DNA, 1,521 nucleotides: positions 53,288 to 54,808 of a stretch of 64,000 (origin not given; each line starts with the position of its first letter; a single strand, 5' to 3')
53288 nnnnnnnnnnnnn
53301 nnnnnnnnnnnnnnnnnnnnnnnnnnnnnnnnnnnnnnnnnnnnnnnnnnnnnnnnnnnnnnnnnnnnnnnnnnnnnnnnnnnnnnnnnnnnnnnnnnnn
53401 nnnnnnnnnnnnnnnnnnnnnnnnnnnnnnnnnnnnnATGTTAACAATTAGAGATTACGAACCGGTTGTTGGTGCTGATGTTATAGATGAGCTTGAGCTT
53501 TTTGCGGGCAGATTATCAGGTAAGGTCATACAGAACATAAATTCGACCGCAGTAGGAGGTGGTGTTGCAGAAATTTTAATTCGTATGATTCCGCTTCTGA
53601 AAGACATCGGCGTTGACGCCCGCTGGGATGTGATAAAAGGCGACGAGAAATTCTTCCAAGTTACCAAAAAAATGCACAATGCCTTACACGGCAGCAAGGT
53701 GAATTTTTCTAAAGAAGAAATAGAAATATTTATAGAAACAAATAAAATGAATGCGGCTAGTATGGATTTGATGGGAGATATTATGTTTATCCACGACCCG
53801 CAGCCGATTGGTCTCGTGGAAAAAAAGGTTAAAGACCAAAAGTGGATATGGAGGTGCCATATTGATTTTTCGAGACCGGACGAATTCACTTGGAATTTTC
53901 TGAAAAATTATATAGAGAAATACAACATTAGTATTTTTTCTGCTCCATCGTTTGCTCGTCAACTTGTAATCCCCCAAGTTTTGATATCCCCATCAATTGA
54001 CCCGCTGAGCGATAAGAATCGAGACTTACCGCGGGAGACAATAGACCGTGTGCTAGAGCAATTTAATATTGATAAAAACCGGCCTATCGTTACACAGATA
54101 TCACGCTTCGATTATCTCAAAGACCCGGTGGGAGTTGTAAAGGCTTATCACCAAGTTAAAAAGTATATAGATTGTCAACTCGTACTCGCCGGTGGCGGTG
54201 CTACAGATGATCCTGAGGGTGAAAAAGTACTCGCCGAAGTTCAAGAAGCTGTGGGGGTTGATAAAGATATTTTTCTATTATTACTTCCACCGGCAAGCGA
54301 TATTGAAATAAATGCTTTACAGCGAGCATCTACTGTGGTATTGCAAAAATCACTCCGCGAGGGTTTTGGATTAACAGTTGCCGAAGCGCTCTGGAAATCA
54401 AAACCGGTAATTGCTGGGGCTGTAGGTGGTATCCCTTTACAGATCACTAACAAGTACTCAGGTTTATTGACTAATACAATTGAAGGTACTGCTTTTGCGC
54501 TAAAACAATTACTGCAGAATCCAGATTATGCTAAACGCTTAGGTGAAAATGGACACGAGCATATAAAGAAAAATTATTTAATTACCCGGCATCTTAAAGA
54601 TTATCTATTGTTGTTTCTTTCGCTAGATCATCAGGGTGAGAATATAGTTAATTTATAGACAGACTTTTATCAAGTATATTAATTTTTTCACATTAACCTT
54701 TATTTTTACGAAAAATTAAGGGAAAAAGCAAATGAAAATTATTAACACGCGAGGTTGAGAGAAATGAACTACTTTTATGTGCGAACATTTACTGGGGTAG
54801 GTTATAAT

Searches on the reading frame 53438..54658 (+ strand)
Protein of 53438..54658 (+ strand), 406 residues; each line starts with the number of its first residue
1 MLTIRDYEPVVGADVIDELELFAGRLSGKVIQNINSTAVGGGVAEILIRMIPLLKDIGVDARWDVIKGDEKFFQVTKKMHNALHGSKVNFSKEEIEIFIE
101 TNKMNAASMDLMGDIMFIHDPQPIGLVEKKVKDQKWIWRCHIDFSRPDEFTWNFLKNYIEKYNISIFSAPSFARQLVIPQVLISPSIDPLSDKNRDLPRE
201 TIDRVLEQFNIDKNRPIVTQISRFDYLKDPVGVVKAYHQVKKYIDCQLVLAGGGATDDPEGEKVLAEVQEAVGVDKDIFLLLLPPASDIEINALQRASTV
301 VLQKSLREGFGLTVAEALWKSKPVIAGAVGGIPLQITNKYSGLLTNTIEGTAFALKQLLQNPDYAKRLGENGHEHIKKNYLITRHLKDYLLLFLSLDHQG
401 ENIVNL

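Call 3: search_protein_families(library=pfam, proteins=[window:53438-54658:+], max_evalue=0.1)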
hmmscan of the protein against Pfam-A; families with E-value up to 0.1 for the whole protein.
window:53438-54658:+ (406 aa): 5 families
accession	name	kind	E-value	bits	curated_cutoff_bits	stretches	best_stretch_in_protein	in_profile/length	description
PF21269.3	TreT_GT1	-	2.9e-56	189.6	27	1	33-173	1-143/144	Trehalose synthase, N-terminal domain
PF00534.26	Glycos_transf_1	-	6e-23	81.7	26.4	1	207-374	7-171/172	Glycosyl transferases group 1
PF13692.12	Glyco_trans_1_4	-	1.1e-11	45.6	27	1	216-361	2-142/142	Glycosyl transferases group 1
PF20706.3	GT4-conflict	-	2.2e-05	24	26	1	227-341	211-325/385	Family 4 Glycosyltransferase in conflict systems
PF09682.15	Phage_holin_6_1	-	0.01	16.6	24.9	1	66-101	59-94/101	Bacteriophage holin of superfamily 6 (Holin_LLH)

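Call 4: search_protein_families(library=ncbifam, proteins=[window:53438-54658:+], max_evalue=0.1)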
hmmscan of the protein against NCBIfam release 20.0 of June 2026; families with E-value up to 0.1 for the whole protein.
window:53438-54658:+ (406 aa): 20 families
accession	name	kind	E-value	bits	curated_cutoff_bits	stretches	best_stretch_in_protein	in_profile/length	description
NF041139.1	TreT_Thcocales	equivalog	5.1e-116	387.9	775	1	4-395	14-411/412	trehalose synthase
TIGR03999.1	thiol_BshA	equivalog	4e-20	72.1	273.7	1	200-393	184-370/375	N-acetyl-alpha-D-glucosaminyl L-malate synthase BshA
TIGR03449.1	mycothiol_MshA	equivalog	9.8e-18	64.2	462.5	1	207-377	212-385/406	D-inositol-3-phosphate glycosyltransferase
TIGR02149.1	glgA_Coryne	subfamily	1.7e-16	60.3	302.4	1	203-379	192-373/391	glycogen synthase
TIGR03088.1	stp2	hypoth_equivalog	2.6e-16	59.7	409.05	1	204-393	183-370/374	TIGR03088 family PEP-CTERM/XrtA system glycosyltransferase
NF038295.1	EPS_HpsP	equivalog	1.6e-13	50.4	550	1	203-381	195-372/388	hormogonium polysaccharide biosynthesis glycosyltransferase HpsP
TIGR02472.1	sucr_P_syn_N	equivalog_domain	1.4e-12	47.2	576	1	191-390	224-435/439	sucrose-phosphate synthase, putative, glycosyltransferase domain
NF041876.1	EPS_EpsE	equivalog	1.1e-11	44.6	400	1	222-382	221-382/389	exopolysaccharide biosynthesis GT4 family glycosyltransferase EpsE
TIGR04047.1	MSMEG_0565_glyc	hypoth_equivalog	2.2e-11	43.5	259.85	1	216-336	194-315/373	MSMEG_0565 family glycosyltransferase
NF038229.1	Glyco4_Geo_Pelo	equivalog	2.2e-10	40.1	400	1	241-393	188-333/338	GPMC system family 4 glycosyltransferase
NF038298.1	EPS_HpsO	equivalog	1.3e-06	27.5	575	1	207-383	193-374/388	hormogonium polysaccharide biosynthesis glycosyltransferase HpsO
TIGR02470.1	sucr_synth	equivalog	2.1e-06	26.1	810.4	1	212-385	547-737/784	sucrose synthase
NF047684.1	TeichurnBiosyTuaC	equivalog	4.2e-06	25.9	550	1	204-384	208-377/391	teichuronic acid biosynthesis protein TuaC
NF047880.1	glyco_SdgA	exception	0.00036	19.2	800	1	288-379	382-474/488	serine-aspartate repeat adhesin O-glycosyltransferase SdgA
NF053787.1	GlcN_PG_synth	equivalog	0.00039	19.4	480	1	294-386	258-349/361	N-acetylglucosaminyl phosphatidylglycerol synthase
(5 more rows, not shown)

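Call 57: search_solved_structures(query=window:53438-54655:+, max_evalue=0.00001)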
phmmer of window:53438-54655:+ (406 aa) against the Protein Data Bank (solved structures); distinct sequences matched with E-value up to 0.00001: 14.
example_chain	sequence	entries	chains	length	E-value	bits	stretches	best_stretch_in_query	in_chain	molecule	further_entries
6zj4_AAA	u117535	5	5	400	1.8e-125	422.4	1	5-396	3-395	Trehalose phosphorylase/synthase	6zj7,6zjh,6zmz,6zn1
2x6q_A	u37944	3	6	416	1.8e-101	343.4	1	4-396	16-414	TREHALOSE-SYNTHASE TRET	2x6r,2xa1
2xa2_A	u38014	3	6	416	1.2e-100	340.7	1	4-396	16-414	TREHALOSE-SYNTHASE TRET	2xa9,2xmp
3c4q_A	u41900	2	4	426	2.7e-12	49.7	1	203-377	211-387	Predicted glycosyltransferases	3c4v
3c48_A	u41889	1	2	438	2.9e-12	49.7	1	203-377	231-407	Predicted glycosyltransferases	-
6kih_A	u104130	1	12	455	3.4e-12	49.4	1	207-377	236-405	Tll1590 protein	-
6tvp_A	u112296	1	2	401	7.2e-11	45.1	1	203-379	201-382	Alpha-maltose-1-phosphate synthase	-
2jjm_A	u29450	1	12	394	8e-10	41.6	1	202-393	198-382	GLYCOSYL TRANSFERASE, GROUP 1 FAMILY PROTEIN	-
3mbo_A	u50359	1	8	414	9.1e-10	41.4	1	202-393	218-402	Glycosyltransferase, group 1 family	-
5i45_A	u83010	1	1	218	2.1e-08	37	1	236-384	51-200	Glycosyl transferases group 1 family protein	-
5d00_A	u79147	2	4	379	9.1e-07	31.6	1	201-381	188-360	N-acetyl-alpha-D-glucosaminyl L-malate synthase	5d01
8dvz_A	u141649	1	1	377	2.5e-06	30.1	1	290-392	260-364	N, N'-diacetylbacillosaminyl-diphospho-undecaprenol alpha-1,3-N-acetylgalactosaminyltransf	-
8dqd_A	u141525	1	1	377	6.6e-06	28.7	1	290-392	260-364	N, N'-diacetylbacillosaminyl-diphospho-undecaprenol alpha-1,3-N-acetylgalactosaminyltransf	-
8dvw_A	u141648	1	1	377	8.5e-06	28.4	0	290-392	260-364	N, N'-diacetylbacillosaminyl-diphospho-undecaprenol alpha-1,3-N-acetylgalactosaminyltransf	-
